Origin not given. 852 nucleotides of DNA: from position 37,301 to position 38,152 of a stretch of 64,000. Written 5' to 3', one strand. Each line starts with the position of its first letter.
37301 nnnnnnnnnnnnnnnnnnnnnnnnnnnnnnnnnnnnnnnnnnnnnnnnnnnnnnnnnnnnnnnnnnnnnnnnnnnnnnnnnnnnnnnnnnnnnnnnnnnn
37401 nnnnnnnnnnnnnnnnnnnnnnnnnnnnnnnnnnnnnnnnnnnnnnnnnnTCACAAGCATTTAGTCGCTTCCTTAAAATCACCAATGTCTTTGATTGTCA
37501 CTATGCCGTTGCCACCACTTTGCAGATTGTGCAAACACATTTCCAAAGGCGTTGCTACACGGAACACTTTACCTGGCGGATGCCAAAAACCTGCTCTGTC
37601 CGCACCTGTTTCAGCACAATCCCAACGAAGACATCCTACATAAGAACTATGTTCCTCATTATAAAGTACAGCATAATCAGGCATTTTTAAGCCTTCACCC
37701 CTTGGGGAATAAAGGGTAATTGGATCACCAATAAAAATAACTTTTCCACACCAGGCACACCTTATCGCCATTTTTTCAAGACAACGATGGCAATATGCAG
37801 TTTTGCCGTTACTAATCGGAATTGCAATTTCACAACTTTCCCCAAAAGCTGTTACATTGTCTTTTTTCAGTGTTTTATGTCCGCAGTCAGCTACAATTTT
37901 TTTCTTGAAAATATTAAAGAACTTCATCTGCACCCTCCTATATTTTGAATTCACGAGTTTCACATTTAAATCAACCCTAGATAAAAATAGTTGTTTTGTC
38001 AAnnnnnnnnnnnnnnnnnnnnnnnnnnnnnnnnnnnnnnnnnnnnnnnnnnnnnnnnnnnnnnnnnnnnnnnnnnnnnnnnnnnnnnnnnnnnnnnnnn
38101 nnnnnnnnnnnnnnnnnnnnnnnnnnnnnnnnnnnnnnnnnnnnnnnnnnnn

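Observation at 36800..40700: Compositionally distinct GC-richer block carrying ogt, peptidase S51, a TcmP-like methyltransferase, Cys-rich/small membrane proteins and a gene remnant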

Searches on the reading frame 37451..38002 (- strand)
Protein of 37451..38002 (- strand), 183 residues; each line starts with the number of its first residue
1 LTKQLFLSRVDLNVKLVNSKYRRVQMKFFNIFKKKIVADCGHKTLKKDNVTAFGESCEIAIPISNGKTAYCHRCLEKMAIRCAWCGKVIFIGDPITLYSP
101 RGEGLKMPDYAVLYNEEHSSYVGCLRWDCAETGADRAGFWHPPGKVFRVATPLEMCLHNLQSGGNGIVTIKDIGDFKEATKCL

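Call 7: search_protein_families(library=pfam, proteins=[window:37451-38002:-], max_evalue=0.01)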
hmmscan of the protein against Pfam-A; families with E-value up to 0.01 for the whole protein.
window:37451-38002:- (183 aa): 0 families

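Call 33: search_protein_families(library=ncbifam, proteins=[window:37451-37927:-], max_evalue=0.01)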
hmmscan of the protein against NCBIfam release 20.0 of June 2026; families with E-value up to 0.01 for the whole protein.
window:37451-37927:- (158 aa): 0 families

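Call 53: search_protein_families(library=padloc, proteins=[window:37451-37927:-], max_evalue=0.001)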
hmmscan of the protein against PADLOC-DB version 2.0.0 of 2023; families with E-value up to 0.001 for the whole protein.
window:37451-37927:- (158 aa): 0 families

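Call 54: search_protein_families(library=phrogs, proteins=[window:37451-37927:-], max_evalue=0.001)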
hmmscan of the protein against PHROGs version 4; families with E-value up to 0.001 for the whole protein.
window:37451-37927:- (158 aa): 0 families

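Call 57: predict_structure(protein=window:37451-37927:-)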
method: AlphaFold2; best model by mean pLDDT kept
length: 158 residues; sequences in the alignment: 1
mean_pLDDT: 31.6   pTM: 0.23
mean pLDDT of the five models: 31.6, 31.3, 30.4, 29.7, 27.3
residues with pLDDT >= 90: 0; 70-90: 0; 50-70: 0; < 50: 158
segments of 3 or more residues with pLDDT < 50: 1-158
pLDDT, mean of each block of 10 residues (from residue 1): 28 32 28 35 32 28 31 28 36 36 27 32 42 40 25 24
secondary structure, 60 per line:
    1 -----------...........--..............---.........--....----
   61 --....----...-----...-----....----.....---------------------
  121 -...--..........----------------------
elements in order: E12-22 E25-38 E42-50 E53-56 E63-66 E71-73 E79-81 E87-90 E95-99 E122-124 H127-136
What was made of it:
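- Tried and rejected: The single-sequence AlphaFold model of the Cys-rich protein was useless (pLDDT 31.6, call 57).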

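Call 58: search_protein_representatives(protein=window:37451-37927:-)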
Query: 158 residues. Proteins with E-value up to 0.001 (for the whole library): 590; up to 1e-10: 346; up to 1e-30: 41. The best 150 are listed.
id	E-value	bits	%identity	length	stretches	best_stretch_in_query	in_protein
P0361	8.0e-64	230.7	65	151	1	3-148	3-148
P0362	1.5e-49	184.2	84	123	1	1-94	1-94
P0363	1.1e-43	165.2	53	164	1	5-149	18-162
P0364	5.8e-43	162.8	65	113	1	3-114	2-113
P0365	7.4e-43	162.4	59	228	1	12-133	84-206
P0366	5.7e-42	159.6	53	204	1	12-156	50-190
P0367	2.9e-40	154.0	51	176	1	5-144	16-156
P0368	2.1e-39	151.2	61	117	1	10-122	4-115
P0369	1.4e-38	148.5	58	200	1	12-148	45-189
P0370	1.6e-38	148.3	55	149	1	8-126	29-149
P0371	2.2e-38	147.9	56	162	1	12-151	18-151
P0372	4.3e-38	146.9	53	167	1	7-137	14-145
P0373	9.0e-38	145.9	56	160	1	9-132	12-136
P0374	1.1e-36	142.4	52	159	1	8-132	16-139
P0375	9.1e-36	139.4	51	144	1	1-124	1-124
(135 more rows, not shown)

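Call 61: search_solved_structures(query=A1, max_evalue=1)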
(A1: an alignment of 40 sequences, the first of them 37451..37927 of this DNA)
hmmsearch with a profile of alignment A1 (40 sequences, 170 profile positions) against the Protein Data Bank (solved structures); distinct sequences matched with E-value up to 1: 3.
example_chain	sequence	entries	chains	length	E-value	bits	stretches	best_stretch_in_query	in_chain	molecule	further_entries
7jwb_D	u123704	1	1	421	0.0014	21.3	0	108-144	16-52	autonomous human heavy chain variable domain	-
6l5m_A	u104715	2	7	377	0.34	13.5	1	41-87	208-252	Nucleolar RNA helicase 2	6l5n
6fz6_A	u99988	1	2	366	0.42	13.2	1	35-72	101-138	Probable dual-specificity RNA methyltransferase RlmN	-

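Call 62: search_protein_families(library=pfam, alignment_id=A1, max_evalue=0.01)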
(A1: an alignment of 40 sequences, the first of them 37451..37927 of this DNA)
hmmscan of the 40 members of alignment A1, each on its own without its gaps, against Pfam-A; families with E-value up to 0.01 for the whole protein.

A. member 1, window:37451-37927:- (158 aa): 0 families

B. families by the number of members that match (of 40 scanned): 5 families
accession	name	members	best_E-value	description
PF10083.14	DUF2321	2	0.00097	Uncharacterized protein conserved in bacteria (DUF2321)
PF12773.13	DZR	1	0.0027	Double zinc ribbon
PF04135.18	Nop10p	1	0.0031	Nucleolar RNA-binding protein, Nop10p family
PF17205.9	PSI_integrin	1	0.0043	Integrin plexin domain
PF01437.31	PSI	1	0.0092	Plexin repeat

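Call 64: predict_structure(alignment_id=A1)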
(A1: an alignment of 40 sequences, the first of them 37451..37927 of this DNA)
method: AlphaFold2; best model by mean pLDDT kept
length: 158 residues; sequences in the alignment: 40
mean_pLDDT: 94.7   pTM: 0.87
mean pLDDT of the five models: 94.7, 94.7, 94.6, 93.9, 93.5
residues with pLDDT >= 90: 144; 70-90: 8; 50-70: 4; < 50: 2
segments of 3 or more residues with pLDDT < 50: none
pLDDT, mean of each block of 10 residues (from residue 1): 73 97 98 96 97 98 98 94 98 97 95 98 97 97 95 86
secondary structure, 60 per line:
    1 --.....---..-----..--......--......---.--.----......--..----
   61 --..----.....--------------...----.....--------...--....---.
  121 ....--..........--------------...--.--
elements in order: H3-7 E22-27 E30-35 H47-52 E69-73 E88-90 E95-99 E113-116 E120-124 H127-136

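Call 68: fold_search(model_id=the predicted structure, library=pdb)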
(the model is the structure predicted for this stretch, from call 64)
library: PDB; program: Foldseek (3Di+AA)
matches with E <= 10: 107; with E <= 0.001: 0
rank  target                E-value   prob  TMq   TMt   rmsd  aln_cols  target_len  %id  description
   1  7lt9_B                1.1e+00  0.05  0.17  0.20  12.9       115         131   14  Crystal structure of Ras suppressor-1 in complex with PINCH-1 LIM4-5 domains (released 2021-04-28)
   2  7m4m_A                1.1e+00  0.02  0.14  0.13  16.6       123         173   19  Crystal structure of RBR E3 ligase RNF216 with ubiquitin (released 2022-01-05)
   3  4kbl_A                1.6e+00  0.03  0.11  0.05  13.4        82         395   15  Structure of HHARI, a RING-IBR-RING ubiquitin ligase: autoinhibition of an Ariadne-family E3 and insights into ligatio (released 2013-05-29)
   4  9sat_H                2.0e+00  0.01  0.10  0.08  17.6        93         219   11  Monoclonal Antibodies from COVID-19 Convalescent Patients Target Cryptic Epitopes for Universal SARS-CoV-2 Neutralizat (released 2026-03-18)
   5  2dfy_C                2.3e+00  0.11  0.18  0.18   6.8        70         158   13  Crystal structure of a cyclized protein fusion of LMO4 LIM domains 1 and 2 with the LIM interacting domain of LDB1 (released 2006-10-31)
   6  7m4o_A                2.4e+00  0.03  0.13  0.15   7.1        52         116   19  Crystal structure of phosphorylated RBR E3 ligase RNF216 in complex with K63-linked di-ubiquitin (released 2022-01-05)
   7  7d2t_B                2.8e+00  0.03  0.17  0.20  13.0       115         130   14  Crystal structure of Rsu1/PINCH1_LIM45C complex (released 2021-02-24)
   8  5yuh                  3.0e+00  0.02  0.15  0.20  10.1       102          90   15  AtVAL1 PHD-Like domain in the P6122 space group (released 2018-05-02)
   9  4inh_D                3.0e+00  0.02  0.12  0.11  16.5        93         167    9  Structural Basis of Substrate Specificity and Protease Inhibition in Norwalk Virus (released 2013-02-20)
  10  3d89                  3.0e+00  0.01  0.14  0.12  18.0       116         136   14  Crystal Structure of a Soluble Rieske Ferredoxin from Mus musculus (released 2008-07-15)
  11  9y66_A                3.1e+00  0.01  0.10  0.04  18.0       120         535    8  attLsym bound serine integrase complex in the dimeric state (released 2026-02-04)
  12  9zfn_A                3.6e+00  0.01  0.12  0.11  15.3       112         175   16  Tulane virus protease without added ligands (released 2026-02-25)
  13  8fky_SS               3.8e+00  0.03  0.14  0.05  12.5        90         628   18  Human nucleolar pre-60S ribosomal subunit (State F) (released 2023-07-12)
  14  2j04_B                3.8e+00  0.02  0.14  0.06  10.3        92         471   14  The tau60-tau91 subcomplex of yeast transcription factor IIIC (released 2006-10-23)
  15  4kc9                  4.1e+00  0.01  0.11  0.06  11.0        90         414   12  Structure of HHARI, a RING-IBR-RING ubiquitin ligase: autoinhibition of an Ariadne-family E3 and insights into ligation  (released 2013-05-29)
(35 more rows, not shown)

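Call 72: fold_search(model_id=the predicted structure, library=viral)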
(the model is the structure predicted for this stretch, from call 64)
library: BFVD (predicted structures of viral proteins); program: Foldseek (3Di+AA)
matches with E <= 10: 156; with E <= 0.001: 0
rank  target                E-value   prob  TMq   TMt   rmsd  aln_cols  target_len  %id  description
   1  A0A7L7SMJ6            6.5e-01  0.05  0.17  0.18  13.2       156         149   11  (no name in the UniProt tables at hand)
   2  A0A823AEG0            8.3e-01  0.06  0.18  0.09  13.9       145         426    6  (no name in the UniProt tables at hand)
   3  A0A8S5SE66            1.3e+00  0.11  0.20  0.37   5.5        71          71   11  Uncharacterized protein [Siphoviridae sp. ctnpt50]
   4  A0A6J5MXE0            1.5e+00  0.01  0.10  0.05  28.1       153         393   12  Uncharacterized protein [uncultured Caudovirales phage]
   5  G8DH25                1.7e+00  0.06  0.18  0.10   9.5        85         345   13  (no name in the UniProt tables at hand)
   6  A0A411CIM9            1.7e+00  0.04  0.16  0.20  13.1       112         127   12  (no name in the UniProt tables at hand)
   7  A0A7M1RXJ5            1.7e+00  0.04  0.16  0.07  11.9        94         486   16  Amidoligase enzyme [uncultured phage cr108_1]
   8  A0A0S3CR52            1.8e+00  0.03  0.18  0.17  12.4       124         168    9  Orf1a (Fragment) [Porcine astrovirus 1]
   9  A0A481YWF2            1.8e+00  0.03  0.11  0.10  11.7        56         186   14  Uncharacterized protein [Marseillevirus LCMAC201]
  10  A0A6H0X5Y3            1.8e+00  0.02  0.12  0.20   9.1        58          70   26  Uncharacterized protein [Bacillus phage Izhevsk]
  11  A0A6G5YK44            1.8e+00  0.02  0.11  0.17  11.6       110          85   13  (no name in the UniProt tables at hand)
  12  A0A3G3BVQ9            2.0e+00  0.04  0.14  0.11  11.0       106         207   13  Uncharacterized protein [Bacillus phage vB_BcoS-136]
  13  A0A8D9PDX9            2.3e+00  0.06  0.16  0.23   7.7        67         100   12  Histone H3.3 finger-like protein [Myoviridae sp. ctjz83]
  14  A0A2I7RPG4            2.3e+00  0.04  0.12  0.22   8.7        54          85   15  (no name in the UniProt tables at hand)
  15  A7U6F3                2.3e+00  0.03  0.17  0.04  13.8       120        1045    7  DNA polymerase [Phaeocystis pouchetii virus]
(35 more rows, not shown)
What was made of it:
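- Tried and rejected: The alignment-based model is good (pLDDT 94.7, call 64), but Foldseek against PDB and BFVD found nothing (calls 68, 72).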

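Call 82: find_related_loci(query=A1, collection=viral_contigs, flank=6000)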
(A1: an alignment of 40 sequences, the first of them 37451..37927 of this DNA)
Query A1 (158 aa) in viral_contigs; peptide patterns used: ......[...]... (x = any residue, [..] = any of these).
75 stretches matched a pattern, but none encodes a relative of the query by tblastn (E <= 1e-3).
